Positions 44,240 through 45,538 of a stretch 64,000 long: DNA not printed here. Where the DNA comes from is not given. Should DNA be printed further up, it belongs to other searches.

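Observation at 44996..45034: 39-bp palindromic element inserted in frame in a Ppx/GppA phosphatase gene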

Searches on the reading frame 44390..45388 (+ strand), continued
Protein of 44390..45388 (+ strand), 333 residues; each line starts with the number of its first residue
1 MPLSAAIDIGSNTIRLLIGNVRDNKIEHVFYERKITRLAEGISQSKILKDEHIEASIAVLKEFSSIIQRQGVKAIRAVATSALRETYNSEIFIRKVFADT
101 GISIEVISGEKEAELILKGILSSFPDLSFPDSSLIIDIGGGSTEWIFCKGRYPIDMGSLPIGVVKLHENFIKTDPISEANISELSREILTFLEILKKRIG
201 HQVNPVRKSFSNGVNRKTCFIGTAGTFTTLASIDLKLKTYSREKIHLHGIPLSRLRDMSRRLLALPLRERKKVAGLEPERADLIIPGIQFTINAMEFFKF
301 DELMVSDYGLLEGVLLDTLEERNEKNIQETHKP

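Call 17: find_encoding_contigs(protein=P0001, flank=2000, max_places=3)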
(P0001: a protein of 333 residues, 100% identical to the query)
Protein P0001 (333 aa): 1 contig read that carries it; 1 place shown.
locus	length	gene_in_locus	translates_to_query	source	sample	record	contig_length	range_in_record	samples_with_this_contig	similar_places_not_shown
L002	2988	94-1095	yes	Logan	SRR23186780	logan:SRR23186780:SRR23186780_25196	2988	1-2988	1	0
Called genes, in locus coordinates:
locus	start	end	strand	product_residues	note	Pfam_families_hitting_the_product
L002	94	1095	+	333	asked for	PF02541:Ppx-GppA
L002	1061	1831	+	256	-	PF02775:TPP_enzyme_C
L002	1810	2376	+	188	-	PF01558:POR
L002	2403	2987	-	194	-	?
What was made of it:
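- Checked: The same insertion is present in an independent Logan assembly of run SRR23186780 (call 17, L002).
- Independent assembly: the insertion is also in Logan contig L002 (call 17). Two independent assemblies agree (call 17).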

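Call 52: predict_structure(alignment_id=A1)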
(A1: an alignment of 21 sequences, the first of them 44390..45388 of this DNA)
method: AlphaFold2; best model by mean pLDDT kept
length: 333 residues; sequences in the alignment: 21
mean_pLDDT: 88.1   pTM: 0.87
mean pLDDT of the five models: 88.1, 78.1, 75.8, 66.1, 64.3
residues with pLDDT >= 90: 233; 70-90: 67; 50-70: 17; < 50: 16
segments of 3 or more residues with pLDDT < 50: 207-211, 323-333
pLDDT, mean of each block of 10 residues (from residue 1): 90 93 81 90 86 96 96 92 89 95 94 94 78 92 92 91 92 95 97 88 51 74 92 94 92 98 97 93 96 96 94 86 41 34
secondary structure, 60 per line:
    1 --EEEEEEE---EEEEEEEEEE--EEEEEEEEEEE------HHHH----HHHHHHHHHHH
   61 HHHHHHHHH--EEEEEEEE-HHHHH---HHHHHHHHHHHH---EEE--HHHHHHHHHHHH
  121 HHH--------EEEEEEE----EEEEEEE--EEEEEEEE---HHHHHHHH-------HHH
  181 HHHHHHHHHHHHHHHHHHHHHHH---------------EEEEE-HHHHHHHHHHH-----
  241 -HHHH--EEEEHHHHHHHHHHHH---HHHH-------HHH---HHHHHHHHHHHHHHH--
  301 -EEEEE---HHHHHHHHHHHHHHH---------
elements in order: E3-9 E13-22 E25-35 H42-45 H50-69 E72-79 H81-85 H89-100 E104-106 H109-123 E132-138 E143-149 E152-159 H163-170 H178-203 E219-223 H225-235 H242-245 E248-251 H252-263 H267-270 H284-298 E302-306 H310-324
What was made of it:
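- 44390..45391 (+): Ppx/GppA phosphatase gene (333 aa), host of the insertion. AlphaFold mean pLDDT 88 (call 52).
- Structure: residues 204-218 are coil, with pLDDT below 50 at 207-211, in a model with mean pLDDT 88 (call 52).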
